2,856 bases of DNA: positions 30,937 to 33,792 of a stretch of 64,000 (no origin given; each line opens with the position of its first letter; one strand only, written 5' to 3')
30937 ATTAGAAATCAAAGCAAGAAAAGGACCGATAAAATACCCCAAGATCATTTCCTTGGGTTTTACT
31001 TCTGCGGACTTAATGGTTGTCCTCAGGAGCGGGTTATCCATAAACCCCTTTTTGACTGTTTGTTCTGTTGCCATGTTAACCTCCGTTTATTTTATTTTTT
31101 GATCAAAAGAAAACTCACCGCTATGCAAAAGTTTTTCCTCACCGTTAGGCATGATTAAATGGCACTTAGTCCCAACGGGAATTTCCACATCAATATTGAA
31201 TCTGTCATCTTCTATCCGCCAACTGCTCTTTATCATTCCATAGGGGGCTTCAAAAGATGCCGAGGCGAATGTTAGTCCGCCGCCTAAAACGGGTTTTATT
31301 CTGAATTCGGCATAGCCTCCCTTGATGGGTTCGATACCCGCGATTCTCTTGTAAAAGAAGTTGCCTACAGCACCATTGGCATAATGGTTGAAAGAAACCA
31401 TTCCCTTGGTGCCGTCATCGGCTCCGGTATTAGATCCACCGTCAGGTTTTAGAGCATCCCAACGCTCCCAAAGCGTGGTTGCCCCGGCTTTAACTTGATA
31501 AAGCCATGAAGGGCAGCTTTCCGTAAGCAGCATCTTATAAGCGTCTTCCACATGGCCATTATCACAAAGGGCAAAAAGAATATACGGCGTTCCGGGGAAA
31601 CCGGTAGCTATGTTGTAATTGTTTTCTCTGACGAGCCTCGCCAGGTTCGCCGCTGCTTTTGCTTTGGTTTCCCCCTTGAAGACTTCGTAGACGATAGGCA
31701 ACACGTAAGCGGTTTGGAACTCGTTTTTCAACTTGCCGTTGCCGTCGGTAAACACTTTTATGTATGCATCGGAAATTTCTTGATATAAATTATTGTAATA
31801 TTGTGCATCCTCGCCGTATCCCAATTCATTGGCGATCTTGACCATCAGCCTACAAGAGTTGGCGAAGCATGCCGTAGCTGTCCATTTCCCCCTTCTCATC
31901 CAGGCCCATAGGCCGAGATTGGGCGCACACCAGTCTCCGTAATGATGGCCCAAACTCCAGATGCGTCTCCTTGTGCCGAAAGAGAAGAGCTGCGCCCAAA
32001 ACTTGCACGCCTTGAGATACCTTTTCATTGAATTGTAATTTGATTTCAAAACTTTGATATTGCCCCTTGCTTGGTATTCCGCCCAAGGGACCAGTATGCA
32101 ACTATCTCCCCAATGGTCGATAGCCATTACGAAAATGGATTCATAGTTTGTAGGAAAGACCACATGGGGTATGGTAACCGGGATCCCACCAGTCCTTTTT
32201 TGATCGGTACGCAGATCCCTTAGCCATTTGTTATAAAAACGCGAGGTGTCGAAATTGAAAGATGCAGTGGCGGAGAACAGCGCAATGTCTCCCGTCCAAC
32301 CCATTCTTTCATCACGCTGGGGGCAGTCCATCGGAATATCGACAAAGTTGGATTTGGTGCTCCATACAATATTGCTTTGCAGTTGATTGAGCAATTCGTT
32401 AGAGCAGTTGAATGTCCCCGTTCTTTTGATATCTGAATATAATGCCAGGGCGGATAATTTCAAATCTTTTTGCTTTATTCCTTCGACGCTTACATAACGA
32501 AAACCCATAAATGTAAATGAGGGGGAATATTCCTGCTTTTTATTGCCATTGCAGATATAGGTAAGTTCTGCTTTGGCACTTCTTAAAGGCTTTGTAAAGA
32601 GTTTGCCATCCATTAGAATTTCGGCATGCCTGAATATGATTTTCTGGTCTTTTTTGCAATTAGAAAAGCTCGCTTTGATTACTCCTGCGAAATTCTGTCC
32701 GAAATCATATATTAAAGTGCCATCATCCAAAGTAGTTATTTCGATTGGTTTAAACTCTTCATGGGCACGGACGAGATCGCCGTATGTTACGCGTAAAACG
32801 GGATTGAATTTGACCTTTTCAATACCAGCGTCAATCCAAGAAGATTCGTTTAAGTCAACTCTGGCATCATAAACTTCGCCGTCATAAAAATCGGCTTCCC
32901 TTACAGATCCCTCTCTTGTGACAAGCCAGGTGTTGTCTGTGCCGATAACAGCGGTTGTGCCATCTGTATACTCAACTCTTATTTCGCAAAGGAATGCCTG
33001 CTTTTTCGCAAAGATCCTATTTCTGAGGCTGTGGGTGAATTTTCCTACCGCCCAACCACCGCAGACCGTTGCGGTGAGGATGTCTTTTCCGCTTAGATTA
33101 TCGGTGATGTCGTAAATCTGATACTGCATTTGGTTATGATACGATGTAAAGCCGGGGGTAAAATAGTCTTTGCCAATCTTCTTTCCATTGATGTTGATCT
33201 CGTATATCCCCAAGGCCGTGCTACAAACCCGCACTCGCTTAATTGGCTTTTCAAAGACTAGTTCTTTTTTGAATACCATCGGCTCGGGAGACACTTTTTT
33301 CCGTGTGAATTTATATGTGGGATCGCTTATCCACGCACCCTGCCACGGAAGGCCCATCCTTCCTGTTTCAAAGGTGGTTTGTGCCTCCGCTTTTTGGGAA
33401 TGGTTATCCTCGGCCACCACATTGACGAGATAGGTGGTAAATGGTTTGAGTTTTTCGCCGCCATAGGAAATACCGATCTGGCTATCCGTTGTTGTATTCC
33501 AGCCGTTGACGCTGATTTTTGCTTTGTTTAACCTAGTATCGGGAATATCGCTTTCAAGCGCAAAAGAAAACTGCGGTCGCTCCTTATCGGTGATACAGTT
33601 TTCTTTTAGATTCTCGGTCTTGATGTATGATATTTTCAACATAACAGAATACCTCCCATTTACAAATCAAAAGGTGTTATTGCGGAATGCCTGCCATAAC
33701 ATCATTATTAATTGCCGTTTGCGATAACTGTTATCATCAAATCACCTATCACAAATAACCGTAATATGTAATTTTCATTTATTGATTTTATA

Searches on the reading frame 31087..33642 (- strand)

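Call 19: search_protein_families(library=pfam, proteins=[window:31087-33642:-], max_evalue=0.001)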
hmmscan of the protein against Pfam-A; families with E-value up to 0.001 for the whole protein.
window:31087-33642:- (851 aa): 5 families
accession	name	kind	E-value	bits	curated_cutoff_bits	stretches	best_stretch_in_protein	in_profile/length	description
PF17389.8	Bac_rhamnosid6H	-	7.6e-104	348.1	24.5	1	406-767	1-339/339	Bacterial alpha-L-rhamnosidase 6 hairpin glycosidase domain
PF08531.16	Bac_rhamnosid_N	-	1e-39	136.5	25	1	132-301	1-169/172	Alpha-L-rhamnosidase N-terminal domain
PF05592.18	Bac_rhamnosid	-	7.9e-26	90.4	22.2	1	304-396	2-96/102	Bacterial alpha-L-rhamnosidase concanavalin-like domain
PF17390.7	Bac_rhamnosid_C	-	1.6e-19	69.9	22.1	1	769-839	1-71/78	Bacterial alpha-L-rhamnosidase C-terminal domain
PF25788.1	Ig_Rha78A_N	-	1.7e-08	35.1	27.4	1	6-96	3-104/105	Rha78A-like, N-terminal immunoglobulin domain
